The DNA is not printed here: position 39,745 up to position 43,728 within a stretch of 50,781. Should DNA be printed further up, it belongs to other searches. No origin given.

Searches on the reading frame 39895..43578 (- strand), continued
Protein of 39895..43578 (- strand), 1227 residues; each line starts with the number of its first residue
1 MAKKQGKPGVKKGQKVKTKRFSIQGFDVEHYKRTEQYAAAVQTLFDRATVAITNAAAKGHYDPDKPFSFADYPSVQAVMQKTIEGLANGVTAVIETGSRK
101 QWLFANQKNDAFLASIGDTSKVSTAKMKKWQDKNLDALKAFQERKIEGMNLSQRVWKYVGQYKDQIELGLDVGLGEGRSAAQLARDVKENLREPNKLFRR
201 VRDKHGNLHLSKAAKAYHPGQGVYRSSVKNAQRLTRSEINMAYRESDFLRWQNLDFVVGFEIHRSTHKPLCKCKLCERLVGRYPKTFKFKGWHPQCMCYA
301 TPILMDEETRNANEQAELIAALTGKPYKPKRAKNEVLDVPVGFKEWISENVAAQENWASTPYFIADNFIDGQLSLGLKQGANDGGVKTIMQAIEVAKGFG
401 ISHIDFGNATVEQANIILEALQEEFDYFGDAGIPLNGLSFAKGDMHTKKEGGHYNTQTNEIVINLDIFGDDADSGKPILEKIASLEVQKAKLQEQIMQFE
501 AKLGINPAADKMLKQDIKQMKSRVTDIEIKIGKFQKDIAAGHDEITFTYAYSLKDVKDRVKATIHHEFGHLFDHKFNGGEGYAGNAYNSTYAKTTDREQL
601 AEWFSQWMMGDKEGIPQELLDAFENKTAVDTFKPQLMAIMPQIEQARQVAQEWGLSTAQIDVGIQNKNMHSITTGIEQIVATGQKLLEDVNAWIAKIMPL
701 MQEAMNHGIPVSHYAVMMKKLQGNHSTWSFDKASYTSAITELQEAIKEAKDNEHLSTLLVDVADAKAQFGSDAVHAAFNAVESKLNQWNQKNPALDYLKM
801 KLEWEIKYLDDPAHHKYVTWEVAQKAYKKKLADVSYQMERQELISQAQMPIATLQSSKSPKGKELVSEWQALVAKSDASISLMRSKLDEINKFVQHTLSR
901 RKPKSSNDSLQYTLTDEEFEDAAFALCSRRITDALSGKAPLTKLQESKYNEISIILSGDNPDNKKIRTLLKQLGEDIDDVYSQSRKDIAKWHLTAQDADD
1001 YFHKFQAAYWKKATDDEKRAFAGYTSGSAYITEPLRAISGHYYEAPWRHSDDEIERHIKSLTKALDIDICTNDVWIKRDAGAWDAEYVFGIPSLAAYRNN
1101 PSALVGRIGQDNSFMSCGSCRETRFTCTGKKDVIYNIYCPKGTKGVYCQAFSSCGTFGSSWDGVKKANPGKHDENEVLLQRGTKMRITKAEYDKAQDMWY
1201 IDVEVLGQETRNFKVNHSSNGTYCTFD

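Call 29: find_related_loci(query=window:39895-43578:-, collection=genome_contigs, flank=10000)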
Query window:39895-43578:- (1227 aa) in genome_contigs; peptide patterns used: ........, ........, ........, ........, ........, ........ (x = any residue, [..] = any of these).
55 stretches matched a pattern; 40 encode a relative of the query (tblastn E <= 1e-3); 39 distinct loci.
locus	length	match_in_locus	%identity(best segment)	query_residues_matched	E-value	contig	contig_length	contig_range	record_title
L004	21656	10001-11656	73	14-761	9e-178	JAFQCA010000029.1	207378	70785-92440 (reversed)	MAG: Alistipes sp. isolate RGIG1682 Goat_Cecum-2__c490259, whole genome shotgun sequence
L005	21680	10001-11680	73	14-769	3e-177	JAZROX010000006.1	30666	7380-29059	MAG: Candidatus Enterousia sp. isolate T1900045382_YK20190072.MAGScoT_cleanbin_000029 SGB_6903_k141_710776, whole genome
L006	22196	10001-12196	72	11-748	1e-175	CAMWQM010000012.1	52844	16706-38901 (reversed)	MAG TPA_asm: uncultured Helicobacteraceae bacterium isolate SRR14411338_bin.6_metawrap_v1.3_MAG genome assembly, contig:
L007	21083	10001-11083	73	18-378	1e-173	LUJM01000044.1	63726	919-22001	MAG: Bacteroidales bacterium M2 M2_2157, whole genome shotgun sequence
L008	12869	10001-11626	71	13-749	9e-171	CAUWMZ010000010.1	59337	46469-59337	MAG: uncultured Parabacteroides sp. isolate SRS10476986__bin82 genome assembly, contig: SRS10476986_NODE_424_length_5933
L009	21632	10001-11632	70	14-749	3e-170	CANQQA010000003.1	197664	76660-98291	MAG: uncultured Bacteroidales bacterium isolate Lapin-011__bin66 genome assembly, contig: Lapin-011__NODE_21_length_1976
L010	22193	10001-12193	70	14-750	7e-170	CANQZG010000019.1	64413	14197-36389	MAG: uncultured Muribaculaceae bacterium isolate Lapin-018__bin5 genome assembly, contig: Lapin-018__NODE_357_length_644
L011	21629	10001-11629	67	13-751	1e-169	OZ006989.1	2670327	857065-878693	MAG: Prevotella sp. CAG:755 isolate metabat2_pooled_metaflye.50 MAG genome assembly, chromosome: 1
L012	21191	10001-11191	65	14-401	4e-168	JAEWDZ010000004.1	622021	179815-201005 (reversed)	MAG: Bacteroidetes bacterium isolate OH_PBlB_12 k127_1102114, whole genome shotgun sequence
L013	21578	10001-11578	70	13-785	7e-167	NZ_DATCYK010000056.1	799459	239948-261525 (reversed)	MAG: Prevotella sp. isolate SMAG_U7463 k141_601611, whole genome shotgun sequence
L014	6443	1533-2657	61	1-381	7e-155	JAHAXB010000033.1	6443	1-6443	MAG: Eubacteriales bacterium isolate 91 k101_138619, whole genome shotgun sequence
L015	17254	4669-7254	65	13-1223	2e-153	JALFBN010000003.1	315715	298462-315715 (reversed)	MAG: Porphyromonas sp. isolate SUG530 k141_54426, whole genome shotgun sequence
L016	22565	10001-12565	62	13-1208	2e-151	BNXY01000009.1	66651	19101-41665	Bacteroidia bacterium PG1894_26 DNA, sequence009, whole genome shotgun sequence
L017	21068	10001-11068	65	20-377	3e-149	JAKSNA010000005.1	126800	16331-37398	MAG: Bacteroidales bacterium isolate Horse_feces139 MAG139_5, whole genome shotgun sequence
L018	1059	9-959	71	62-378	4e-163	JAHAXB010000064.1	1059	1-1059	MAG: Eubacteriales bacterium isolate 91 k101_1574852, whole genome shotgun sequence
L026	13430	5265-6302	41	7-367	2e-77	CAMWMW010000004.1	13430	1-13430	MAG TPA_asm: uncultured Porphyromonadaceae bacterium isolate SRR14411314_bin.4_metawrap_v1.3_MAG genome assembly, contig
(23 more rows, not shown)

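Call 56: search_protein_families(library=phrogs, proteins=[L003:3954-4289:-, L016:12555-12872:-, L026:7845-8150:-], max_evalue=0.001)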
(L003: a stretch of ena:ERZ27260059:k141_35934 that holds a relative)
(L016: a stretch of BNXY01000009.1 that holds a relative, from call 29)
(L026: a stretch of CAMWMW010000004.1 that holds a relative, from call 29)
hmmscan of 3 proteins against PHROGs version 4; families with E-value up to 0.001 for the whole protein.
L003:3954-4289:- (111 aa): 1 family
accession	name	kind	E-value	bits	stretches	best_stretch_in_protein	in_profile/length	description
phrog_19606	-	unknown function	1.1e-07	33.1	1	3-89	2-97/107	-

L016:12555-12872:- (105 aa): 0 families

L026:7845-8150:- (101 aa): 1 family
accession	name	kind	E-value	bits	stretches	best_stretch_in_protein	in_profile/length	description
phrog_19606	-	unknown function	4.2e-05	24.8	1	3-86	1-77/107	-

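Call 57: list_cluster_members(proteins=[P0073, window:39895-43578:-, P0036])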
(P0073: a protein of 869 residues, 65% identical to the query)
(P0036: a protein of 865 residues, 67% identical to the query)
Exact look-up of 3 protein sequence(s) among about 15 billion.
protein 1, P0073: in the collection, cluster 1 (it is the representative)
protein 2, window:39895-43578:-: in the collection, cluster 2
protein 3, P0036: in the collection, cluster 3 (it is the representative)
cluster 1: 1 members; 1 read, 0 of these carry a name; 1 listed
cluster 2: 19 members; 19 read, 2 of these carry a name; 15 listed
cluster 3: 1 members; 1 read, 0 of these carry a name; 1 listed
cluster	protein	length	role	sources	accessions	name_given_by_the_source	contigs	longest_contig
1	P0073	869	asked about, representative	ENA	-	-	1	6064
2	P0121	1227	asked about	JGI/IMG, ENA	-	hypothetical protein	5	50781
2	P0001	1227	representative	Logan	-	-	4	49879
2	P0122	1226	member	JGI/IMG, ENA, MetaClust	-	\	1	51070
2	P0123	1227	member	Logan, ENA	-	-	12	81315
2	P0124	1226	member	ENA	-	-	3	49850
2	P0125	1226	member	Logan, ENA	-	-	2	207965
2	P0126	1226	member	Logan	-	-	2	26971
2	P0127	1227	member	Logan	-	-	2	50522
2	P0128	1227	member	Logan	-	-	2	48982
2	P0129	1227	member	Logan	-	-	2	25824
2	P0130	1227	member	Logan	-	-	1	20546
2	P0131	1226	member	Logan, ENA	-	-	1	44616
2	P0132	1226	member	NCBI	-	-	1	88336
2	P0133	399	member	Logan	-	-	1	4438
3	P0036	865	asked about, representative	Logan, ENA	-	-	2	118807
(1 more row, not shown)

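Call 58: find_encoding_contigs(protein=P0125, flank=10000, max_places=2)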
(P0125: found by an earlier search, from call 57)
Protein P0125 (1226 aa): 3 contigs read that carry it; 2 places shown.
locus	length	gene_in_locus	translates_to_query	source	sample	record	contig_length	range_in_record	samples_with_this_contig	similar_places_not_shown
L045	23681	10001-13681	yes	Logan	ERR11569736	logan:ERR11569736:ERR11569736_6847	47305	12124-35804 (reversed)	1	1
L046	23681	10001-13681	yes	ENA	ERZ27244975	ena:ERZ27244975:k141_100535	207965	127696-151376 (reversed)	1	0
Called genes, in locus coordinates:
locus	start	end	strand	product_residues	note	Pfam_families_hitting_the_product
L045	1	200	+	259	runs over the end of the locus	PF14297:Lin1244_N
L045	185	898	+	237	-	-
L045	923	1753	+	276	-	PF09669:Phage_pRha (weak), PF03374:ANT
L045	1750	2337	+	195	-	PF14359:DUF4406, PF08299:Bac_DnaA_C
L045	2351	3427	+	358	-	PF00145:DNA_methylase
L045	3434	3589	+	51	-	-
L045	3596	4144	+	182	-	-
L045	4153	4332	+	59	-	-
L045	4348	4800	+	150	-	PF00436:SSB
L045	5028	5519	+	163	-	-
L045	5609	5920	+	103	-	-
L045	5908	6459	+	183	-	-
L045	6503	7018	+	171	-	PF20901:Sf6_terminase (weak)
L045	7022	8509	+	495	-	PF03237:Terminase_6N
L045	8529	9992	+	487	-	PF05133:SPP1_portal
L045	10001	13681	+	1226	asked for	PF03496:ADPrib_exo_Tox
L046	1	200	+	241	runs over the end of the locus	PF14297:Lin1244_N (weak)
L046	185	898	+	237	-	-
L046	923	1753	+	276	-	PF09669:Phage_pRha (weak), PF03374:ANT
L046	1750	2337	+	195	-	PF14359:DUF4406, PF08299:Bac_DnaA_C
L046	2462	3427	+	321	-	PF00145:DNA_methylase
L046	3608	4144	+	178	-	-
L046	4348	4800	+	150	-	PF00436:SSB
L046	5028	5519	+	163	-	-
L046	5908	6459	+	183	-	-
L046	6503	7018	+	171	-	PF20901:Sf6_terminase (weak)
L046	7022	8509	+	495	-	PF03237:Terminase_6N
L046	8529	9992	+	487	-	PF05133:SPP1_portal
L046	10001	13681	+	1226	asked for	PF03496:ADPrib_exo_Tox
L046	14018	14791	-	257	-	PF03747:ADP_ribosyl_GH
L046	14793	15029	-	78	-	-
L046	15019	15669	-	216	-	-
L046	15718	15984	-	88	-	-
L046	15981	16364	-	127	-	-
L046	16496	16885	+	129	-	-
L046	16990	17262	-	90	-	-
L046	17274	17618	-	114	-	-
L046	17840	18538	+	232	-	-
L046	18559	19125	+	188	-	-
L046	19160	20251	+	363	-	-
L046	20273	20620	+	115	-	PF20449:DUF6706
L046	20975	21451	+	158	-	-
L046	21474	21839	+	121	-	-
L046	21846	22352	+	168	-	-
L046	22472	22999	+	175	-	-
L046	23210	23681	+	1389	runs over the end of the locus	-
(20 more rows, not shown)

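Call 62: search_protein_families(library=ncbifam, proteins=[window:39895-43578:-], max_evalue=0.01)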
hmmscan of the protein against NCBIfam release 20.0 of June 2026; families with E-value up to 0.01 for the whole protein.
window:39895-43578:- (1227 aa): 0 families

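Call 63: search_protein_families(library=pfam, proteins=[P0067, P0008, P0011, P0018, P0095, P0072, P0089, P0091, P0105], max_evalue=1)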
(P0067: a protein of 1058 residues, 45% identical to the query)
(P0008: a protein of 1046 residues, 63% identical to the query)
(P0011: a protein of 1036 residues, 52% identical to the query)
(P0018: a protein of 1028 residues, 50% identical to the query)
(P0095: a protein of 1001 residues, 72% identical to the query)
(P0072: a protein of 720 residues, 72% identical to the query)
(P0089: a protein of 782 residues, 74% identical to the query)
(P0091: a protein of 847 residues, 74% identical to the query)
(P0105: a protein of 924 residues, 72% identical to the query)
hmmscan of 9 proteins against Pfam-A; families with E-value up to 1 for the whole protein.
P0067 (1058 aa): 3 families
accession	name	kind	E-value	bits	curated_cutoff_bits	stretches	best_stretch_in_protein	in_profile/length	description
PF03496.20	ADPrib_exo_Tox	-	1.5e-13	51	23.4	1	838-1028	9-184/196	ADP-ribosyltransferase exoenzyme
PF23175.1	bHLH_STRA8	-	0.0052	17.3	25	1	774-825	2-54/80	Stimulated by retinoic acid gene 8 protein bHLH domain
PF11198.13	DUF2857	-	0.092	12.8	36.8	1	443-507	105-170/174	Protein of unknown function (DUF2857)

P0008 (1046 aa): 7 families
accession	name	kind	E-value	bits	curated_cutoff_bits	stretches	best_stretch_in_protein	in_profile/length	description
PF25762.1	HAUS1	-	0.011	16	40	1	466-540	131-205/236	HAUS augmin-like complex subunit 1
PF07061.16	Swi5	-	0.067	13.7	22.1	1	470-511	3-44/80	Swi5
PF18210.6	Knl1_RWD_C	-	0.11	13.1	27.8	1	469-543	10-77/151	Knl1 RWD C-terminal domain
PF07889.17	DUF1664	-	0.12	12.9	34.6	1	465-526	47-108/124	Protein of unknown function (DUF1664)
PF00038.26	Filament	-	0.15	12.1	40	1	468-519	16-68/313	Intermediate filament protein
PF04714.18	BCL_N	-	0.19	12.1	25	0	376-401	16-41/49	BCL7, N-terminal conserver region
PF05266.19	DUF724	-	0.22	11.8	38.4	0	466-537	91-162/188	Protein of unknown function (DUF724)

P0011 (1036 aa): 9 families
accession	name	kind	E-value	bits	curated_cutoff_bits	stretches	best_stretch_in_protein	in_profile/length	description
PF15644.12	Gln_amidase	-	3.5e-13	51.1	24.1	1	874-990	1-113/114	Papain fold toxin 1, glutamine deamidase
PF17561.7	TssO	-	0.062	13.9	29.2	1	421-504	68-147/148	Type VI secretion system, TssO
PF07394.17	DUF1501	-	0.24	11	27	1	717-891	98-245/390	Protein of unknown function (DUF1501)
PF06103.16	DUF948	-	0.33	11.6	37.2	0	677-726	38-87/89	Bacterial protein of unknown function (DUF948)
PF25762.1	HAUS1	-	0.42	10.8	40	1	479-542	132-196/236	HAUS augmin-like complex subunit 1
PF08700.17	VPS51_Exo84_N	-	0.44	11.1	24.2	0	473-506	49-82/87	Vps51/EXO84/COG1 N-terminal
PF10473.14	CENP-F_leu_zip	-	0.64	10.5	34.5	1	485-537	20-72/140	Leucine-rich repeats of kinetochore protein Cenp-F/LEK1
PF14712.11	Snapin_Pallidin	-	0.76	10.7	29.6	0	474-506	54-86/89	Snapin/Pallidin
PF05377.16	FlaC_arch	-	0.91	10.4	27.8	0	492-528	3-39/55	Flagella accessory protein C (FlaC)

P0018 (1028 aa): 12 families
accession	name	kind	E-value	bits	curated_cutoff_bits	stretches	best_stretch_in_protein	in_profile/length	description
PF10473.14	CENP-F_leu_zip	-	0.0031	18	34.5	1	481-544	53-116/140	Leucine-rich repeats of kinetochore protein Cenp-F/LEK1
PF25526.1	LIP-1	-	0.02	14.7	34.1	1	461-538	5-83/250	Liprin-alpha-like coiled coil domain 2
PF24918.1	NET2A_C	-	0.034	14.5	27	1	617-729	42-153/180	NET2A, C-terminal domain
PF07926.17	TPR_MLP1_2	-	0.059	13.8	36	0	478-527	69-115/129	TPR/MLP1/MLP2-like protein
PF20237.3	DUF6594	-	0.073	13.4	30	1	467-556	20-108/238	Family of unknown function (DUF6594)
PF23735.1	KIF9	-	0.088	13.4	31.9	1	627-701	31-105/140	Kinesin-like protein KIF9 domain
PF14282.11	FlxA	-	0.15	12.6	26.3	1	626-657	45-71/101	FlxA-like protein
PF04508.17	Pox_A_type_inc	-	0.17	12.2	21.4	0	482-495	3-16/23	Viral A-type inclusion protein repeat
PF00538.25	Linker_histone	-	0.19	12.4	22.4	1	680-713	8-40/74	linker histone H1 and H5 family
PF25762.1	HAUS1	-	0.62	10.3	40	0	479-537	134-192/236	HAUS augmin-like complex subunit 1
PF07061.16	Swi5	-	0.77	10.3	22.1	1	479-521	2-44/80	Swi5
PF04102.17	SlyX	-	0.91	10.7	30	0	474-508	25-59/67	SlyX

P0095 (1001 aa): 5 families
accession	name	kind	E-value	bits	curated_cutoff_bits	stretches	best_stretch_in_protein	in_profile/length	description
PF15644.12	Gln_amidase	-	1.2e-12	49.3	24.1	1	839-955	1-113/114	Papain fold toxin 1, glutamine deamidase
PF07737.17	ATLF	-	0.0063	16.7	27.4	1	502-570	116-179/193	Anthrax toxin lethal factor, N- and C-terminal domain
PF06103.16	DUF948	-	0.033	14.8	37.2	1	642-691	38-87/89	Bacterial protein of unknown function (DUF948)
PF07987.16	DUF1775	-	0.051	14.4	25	1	595-662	20-86/146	Domain of unkown function (DUF1775)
PF01435.24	Peptidase_M48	-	0.2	11.9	20.3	1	492-538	61-112/186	Peptidase family M48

P0072 (720 aa): 5 families
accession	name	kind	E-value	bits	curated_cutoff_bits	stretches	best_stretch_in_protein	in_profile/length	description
PF15644.12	Gln_amidase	-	2.7e-13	51.4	24.1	1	557-678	1-113/114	Papain fold toxin 1, glutamine deamidase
PF07996.16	T4SS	-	0.0096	16.7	24.7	1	369-499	19-156/197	Type IV secretion system proteins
PF03429.18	MSP1b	-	0.028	12.9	25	1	406-449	4-47/769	Major surface protein 1B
PF00038.26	Filament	-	0.41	10.7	40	0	461-527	32-99/313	Intermediate filament protein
PF18041.7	MapZ_EC1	-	0.75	10.5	33.1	0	338-387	10-58/129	MapZ extracellular domain 1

P0089 (782 aa): 4 families
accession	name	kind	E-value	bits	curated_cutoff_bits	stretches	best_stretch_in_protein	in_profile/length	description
PF15644.12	Gln_amidase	-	2.3e-13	51.6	24.1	1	619-735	1-113/114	Papain fold toxin 1, glutamine deamidase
PF06103.16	DUF948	-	0.094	13.3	37.2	1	423-471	39-87/89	Bacterial protein of unknown function (DUF948)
PF07987.16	DUF1775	-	0.16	12.8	25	1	399-442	43-86/146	Domain of unkown function (DUF1775)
PF25809.1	STEEP1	-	0.17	12.1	27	1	590-626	41-77/110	STEEP1 domain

P0091 (847 aa): 7 families
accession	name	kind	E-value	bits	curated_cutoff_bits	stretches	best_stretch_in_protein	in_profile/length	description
PF06103.16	DUF948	-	0.034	14.7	37.2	0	415-455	26-66/89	Bacterial protein of unknown function (DUF948)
PF01261.30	AP_endonuc_2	-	0.036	14.2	31.1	0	393-463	93-159/249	Xylose isomerase-like TIM barrel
PF00660.22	SRP1_TIP1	-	0.11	12.9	25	0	641-680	6-45/99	Seripauperin and TIP1 family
PF02679.21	ComA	-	0.15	11.9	25.2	1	582-642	84-144/243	(2R)-phospho-3-sulfolactate synthase (ComA)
PF13747.11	DUF4164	-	0.16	12.9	27.2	0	616-656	7-47/89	Domain of unknown function (DUF4164)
PF20237.3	DUF6594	-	0.26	11.6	30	1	476-546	60-124/238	Family of unknown function (DUF6594)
PF11839.13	Alanine_zipper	-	0.94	10.2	23.1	0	564-589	6-31/69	Alanine-zipper, major outer membrane lipoprotein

P0105 (924 aa): 3 families
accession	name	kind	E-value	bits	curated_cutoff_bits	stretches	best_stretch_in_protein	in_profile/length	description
PF09164.15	VitD-bind_III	-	0.051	14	27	1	314-349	12-47/65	Vitamin D binding protein, domain III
PF06103.16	DUF948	-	0.28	11.8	37.2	0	415-454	26-65/89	Bacterial protein of unknown function (DUF948)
PF14523.12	Syntaxin_2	-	0.89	10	26.5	1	553-653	33-114/134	Syntaxin-like protein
